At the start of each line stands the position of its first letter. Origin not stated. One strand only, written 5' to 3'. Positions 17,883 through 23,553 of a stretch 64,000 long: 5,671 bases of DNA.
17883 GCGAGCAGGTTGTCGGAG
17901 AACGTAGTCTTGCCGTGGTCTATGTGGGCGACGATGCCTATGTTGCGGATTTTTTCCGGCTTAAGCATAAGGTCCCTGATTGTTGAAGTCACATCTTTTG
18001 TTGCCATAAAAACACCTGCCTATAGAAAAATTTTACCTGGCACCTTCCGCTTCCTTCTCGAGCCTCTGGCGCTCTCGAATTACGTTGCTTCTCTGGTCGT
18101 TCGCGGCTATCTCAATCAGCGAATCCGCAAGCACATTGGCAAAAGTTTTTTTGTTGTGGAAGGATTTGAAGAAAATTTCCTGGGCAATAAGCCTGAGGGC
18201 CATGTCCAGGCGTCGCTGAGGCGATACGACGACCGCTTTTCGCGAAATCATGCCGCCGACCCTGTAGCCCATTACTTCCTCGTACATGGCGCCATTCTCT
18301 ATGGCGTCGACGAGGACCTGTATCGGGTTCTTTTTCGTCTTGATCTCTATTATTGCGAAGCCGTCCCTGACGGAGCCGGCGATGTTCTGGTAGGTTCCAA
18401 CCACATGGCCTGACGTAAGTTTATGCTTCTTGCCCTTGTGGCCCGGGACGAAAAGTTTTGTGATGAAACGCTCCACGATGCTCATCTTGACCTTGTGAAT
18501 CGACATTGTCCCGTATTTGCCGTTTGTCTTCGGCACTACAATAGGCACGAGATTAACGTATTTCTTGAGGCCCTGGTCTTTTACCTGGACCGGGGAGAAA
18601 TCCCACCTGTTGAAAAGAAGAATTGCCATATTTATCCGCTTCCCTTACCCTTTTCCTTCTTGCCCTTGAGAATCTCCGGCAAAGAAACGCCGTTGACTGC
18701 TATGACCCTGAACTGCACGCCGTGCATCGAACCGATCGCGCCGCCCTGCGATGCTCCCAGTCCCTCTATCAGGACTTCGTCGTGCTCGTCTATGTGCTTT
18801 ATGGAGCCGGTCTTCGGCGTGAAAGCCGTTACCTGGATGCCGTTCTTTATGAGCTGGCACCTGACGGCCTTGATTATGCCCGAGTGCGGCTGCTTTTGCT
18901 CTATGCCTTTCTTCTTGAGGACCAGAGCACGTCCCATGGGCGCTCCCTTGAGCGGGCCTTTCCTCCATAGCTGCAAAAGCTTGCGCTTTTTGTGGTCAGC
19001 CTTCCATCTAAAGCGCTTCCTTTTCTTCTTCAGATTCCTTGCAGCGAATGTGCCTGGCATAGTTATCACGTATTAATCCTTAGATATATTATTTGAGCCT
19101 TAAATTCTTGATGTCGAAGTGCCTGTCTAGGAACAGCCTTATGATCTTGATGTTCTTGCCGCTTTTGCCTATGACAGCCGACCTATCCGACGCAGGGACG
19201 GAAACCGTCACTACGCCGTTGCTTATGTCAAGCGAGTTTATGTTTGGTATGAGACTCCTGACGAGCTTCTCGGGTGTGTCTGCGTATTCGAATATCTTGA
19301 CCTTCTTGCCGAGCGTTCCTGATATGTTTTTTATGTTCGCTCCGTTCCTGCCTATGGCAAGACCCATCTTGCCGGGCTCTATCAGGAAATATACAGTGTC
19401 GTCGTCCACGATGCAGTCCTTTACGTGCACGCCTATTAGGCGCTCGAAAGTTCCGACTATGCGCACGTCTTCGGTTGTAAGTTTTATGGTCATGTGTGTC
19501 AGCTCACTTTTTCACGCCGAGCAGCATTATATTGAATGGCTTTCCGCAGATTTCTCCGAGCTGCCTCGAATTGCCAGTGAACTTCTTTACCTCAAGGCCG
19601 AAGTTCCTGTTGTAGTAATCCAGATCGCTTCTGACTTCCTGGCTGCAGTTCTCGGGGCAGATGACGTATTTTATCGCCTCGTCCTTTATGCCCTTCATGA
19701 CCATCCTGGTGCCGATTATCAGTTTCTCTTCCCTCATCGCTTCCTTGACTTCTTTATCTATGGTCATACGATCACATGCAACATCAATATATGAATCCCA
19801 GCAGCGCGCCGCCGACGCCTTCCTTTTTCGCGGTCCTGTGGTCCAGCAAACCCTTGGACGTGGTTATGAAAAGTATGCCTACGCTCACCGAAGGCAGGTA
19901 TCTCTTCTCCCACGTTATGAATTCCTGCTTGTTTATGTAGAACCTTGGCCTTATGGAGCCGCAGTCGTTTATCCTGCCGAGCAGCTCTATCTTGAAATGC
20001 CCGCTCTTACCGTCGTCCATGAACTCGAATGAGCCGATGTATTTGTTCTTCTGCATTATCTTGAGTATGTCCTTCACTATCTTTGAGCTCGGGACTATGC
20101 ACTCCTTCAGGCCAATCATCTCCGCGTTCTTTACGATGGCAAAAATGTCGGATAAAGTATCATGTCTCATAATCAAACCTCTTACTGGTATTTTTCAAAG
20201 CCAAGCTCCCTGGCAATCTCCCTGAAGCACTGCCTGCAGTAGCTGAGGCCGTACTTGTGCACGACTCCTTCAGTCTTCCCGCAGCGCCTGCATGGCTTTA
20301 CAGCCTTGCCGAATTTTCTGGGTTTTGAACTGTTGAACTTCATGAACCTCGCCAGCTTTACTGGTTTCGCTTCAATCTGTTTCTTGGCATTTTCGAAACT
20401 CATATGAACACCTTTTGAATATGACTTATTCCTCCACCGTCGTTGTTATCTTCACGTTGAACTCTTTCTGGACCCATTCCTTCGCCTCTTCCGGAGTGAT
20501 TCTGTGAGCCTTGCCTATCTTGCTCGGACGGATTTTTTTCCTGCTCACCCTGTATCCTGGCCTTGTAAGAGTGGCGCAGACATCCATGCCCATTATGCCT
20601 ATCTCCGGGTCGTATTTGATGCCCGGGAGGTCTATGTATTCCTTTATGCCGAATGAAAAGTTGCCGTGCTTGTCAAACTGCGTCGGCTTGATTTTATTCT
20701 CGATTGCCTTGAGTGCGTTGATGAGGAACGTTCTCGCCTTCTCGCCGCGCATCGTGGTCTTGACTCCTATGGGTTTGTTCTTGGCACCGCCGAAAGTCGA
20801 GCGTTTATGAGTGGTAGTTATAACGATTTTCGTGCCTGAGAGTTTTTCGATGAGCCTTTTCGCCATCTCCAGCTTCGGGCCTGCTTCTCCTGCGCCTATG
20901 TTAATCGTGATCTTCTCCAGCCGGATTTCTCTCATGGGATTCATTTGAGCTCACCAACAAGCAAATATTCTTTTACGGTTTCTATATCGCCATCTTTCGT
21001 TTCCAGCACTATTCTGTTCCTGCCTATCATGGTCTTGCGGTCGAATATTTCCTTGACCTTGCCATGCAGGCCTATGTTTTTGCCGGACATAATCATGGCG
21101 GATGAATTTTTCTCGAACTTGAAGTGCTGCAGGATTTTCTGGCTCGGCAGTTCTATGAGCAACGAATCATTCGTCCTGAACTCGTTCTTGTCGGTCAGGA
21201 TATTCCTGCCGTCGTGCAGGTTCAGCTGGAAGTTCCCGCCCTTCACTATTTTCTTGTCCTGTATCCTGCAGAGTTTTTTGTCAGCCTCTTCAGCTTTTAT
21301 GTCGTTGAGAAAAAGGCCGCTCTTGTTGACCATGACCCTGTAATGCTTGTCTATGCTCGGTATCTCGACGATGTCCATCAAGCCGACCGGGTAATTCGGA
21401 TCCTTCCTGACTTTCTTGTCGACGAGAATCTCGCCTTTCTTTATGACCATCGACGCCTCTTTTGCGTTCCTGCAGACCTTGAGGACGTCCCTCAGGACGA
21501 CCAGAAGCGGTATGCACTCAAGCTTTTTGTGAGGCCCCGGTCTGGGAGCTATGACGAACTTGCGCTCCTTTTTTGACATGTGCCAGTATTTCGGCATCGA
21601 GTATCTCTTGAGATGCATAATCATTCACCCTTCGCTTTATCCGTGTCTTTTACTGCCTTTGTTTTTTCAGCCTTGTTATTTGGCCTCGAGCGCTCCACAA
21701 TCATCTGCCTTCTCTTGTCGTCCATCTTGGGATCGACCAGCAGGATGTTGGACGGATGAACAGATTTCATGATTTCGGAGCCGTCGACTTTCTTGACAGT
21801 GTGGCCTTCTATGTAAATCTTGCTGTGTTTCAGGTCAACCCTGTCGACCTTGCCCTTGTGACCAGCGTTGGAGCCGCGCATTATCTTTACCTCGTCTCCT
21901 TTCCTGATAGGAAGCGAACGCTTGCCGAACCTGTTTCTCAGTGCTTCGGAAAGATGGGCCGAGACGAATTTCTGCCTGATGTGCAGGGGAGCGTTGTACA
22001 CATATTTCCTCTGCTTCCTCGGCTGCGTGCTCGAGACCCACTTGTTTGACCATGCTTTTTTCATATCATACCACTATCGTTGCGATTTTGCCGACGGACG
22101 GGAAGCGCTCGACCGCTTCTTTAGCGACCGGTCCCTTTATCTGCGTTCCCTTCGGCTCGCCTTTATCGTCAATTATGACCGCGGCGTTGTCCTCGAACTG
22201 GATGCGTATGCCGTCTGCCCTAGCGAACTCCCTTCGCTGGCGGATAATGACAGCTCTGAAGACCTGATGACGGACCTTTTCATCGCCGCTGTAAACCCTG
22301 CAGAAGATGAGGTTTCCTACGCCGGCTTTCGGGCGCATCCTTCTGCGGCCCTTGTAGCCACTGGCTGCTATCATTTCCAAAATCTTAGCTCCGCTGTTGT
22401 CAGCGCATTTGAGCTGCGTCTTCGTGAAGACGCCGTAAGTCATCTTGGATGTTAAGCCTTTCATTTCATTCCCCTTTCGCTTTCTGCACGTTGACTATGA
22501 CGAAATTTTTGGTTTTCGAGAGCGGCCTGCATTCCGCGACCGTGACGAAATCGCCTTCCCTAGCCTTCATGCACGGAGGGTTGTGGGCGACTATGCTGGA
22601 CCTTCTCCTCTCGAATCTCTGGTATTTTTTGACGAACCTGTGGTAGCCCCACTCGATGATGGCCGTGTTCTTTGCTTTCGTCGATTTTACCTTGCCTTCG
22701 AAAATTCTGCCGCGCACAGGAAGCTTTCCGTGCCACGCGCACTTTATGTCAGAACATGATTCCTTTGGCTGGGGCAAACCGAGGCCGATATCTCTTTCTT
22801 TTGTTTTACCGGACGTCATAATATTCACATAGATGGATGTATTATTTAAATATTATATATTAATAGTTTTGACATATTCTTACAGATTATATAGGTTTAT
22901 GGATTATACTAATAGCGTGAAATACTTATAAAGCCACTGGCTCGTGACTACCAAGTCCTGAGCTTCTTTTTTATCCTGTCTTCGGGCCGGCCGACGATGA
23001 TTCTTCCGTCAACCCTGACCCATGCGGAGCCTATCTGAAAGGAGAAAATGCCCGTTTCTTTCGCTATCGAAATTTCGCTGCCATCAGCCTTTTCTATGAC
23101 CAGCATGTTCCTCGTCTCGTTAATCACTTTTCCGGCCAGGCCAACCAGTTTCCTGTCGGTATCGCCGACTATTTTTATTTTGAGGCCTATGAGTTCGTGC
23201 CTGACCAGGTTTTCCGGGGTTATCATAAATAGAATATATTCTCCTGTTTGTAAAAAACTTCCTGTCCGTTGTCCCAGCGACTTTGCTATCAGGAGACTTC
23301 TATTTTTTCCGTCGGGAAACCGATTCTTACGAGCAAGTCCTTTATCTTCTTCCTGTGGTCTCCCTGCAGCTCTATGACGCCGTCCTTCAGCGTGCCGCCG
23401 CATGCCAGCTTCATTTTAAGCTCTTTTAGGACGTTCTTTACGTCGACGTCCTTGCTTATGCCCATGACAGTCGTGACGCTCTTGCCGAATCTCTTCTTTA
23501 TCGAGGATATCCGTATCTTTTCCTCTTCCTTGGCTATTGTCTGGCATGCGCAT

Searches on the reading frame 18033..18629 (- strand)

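Call 16: search_protein_families(library=pfam, proteins=[window:18033-18629:-], max_evalue=0.001)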
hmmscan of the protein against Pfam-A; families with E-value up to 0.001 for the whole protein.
window:18033-18629:- (198 aa): 1 family
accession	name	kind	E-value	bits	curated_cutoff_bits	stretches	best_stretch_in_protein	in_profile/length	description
PF00177.27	Ribosomal_S7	-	2.6e-23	82.7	24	1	32-198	12-148/148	Ribosomal protein S7p/S5e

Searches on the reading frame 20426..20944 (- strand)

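Call 16: search_protein_families(library=pfam, proteins=[window:20426-20944:-], max_evalue=0.001)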
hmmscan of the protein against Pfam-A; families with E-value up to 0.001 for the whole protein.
window:20426-20944:- (172 aa): 2 families
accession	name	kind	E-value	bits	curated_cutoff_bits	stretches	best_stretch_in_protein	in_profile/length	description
PF00673.26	Ribosomal_L5_C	-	3e-23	82.2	27.8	1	58-134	1-80/94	ribosomal L5P family C-terminus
PF00281.24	Ribosomal_L5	-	1.5e-12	48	34.9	1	2-47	1-49/57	Ribosomal protein L5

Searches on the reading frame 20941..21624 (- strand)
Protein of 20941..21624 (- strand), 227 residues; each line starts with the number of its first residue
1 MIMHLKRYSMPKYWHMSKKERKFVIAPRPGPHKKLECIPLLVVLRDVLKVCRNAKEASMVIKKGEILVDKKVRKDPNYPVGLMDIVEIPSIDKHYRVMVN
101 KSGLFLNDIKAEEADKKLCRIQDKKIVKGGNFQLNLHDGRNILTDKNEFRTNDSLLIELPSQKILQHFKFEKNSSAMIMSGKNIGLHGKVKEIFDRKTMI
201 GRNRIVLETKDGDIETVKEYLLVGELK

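Call 16: search_protein_families(library=pfam, proteins=[window:20941-21624:-], max_evalue=0.001)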
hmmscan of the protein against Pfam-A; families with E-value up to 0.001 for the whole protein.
window:20941-21624:- (227 aa): 3 families
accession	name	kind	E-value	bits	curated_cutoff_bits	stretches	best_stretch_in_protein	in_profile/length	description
PF00900.26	Ribosomal_S4e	-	3.2e-26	91.3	25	1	92-164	2-75/75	Ribosomal family S4e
PF08071.17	RS4NT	-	3.8e-10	40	27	1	4-34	6-36/37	RS4NT (NUC023) domain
PF01479.30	S4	-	1.5e-07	31.5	22.8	1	40-86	3-48/48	S4 domain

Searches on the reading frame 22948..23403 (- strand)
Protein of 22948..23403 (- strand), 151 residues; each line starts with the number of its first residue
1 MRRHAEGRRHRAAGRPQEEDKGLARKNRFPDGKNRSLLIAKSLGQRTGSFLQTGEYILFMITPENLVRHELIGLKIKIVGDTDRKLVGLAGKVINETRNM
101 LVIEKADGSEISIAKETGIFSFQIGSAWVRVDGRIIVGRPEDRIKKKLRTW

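Call 16: search_protein_families(library=pfam, proteins=[window:22948-23403:-], max_evalue=0.001)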
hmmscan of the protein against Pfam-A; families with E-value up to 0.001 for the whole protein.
window:22948-23403:- (151 aa): 1 family
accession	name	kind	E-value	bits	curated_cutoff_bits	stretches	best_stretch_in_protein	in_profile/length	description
PF01868.21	RNase_P-MRP_p29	-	1.8e-22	79.5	27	1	64-146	1-84/84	Ribonuclease P/MRP, subunit p29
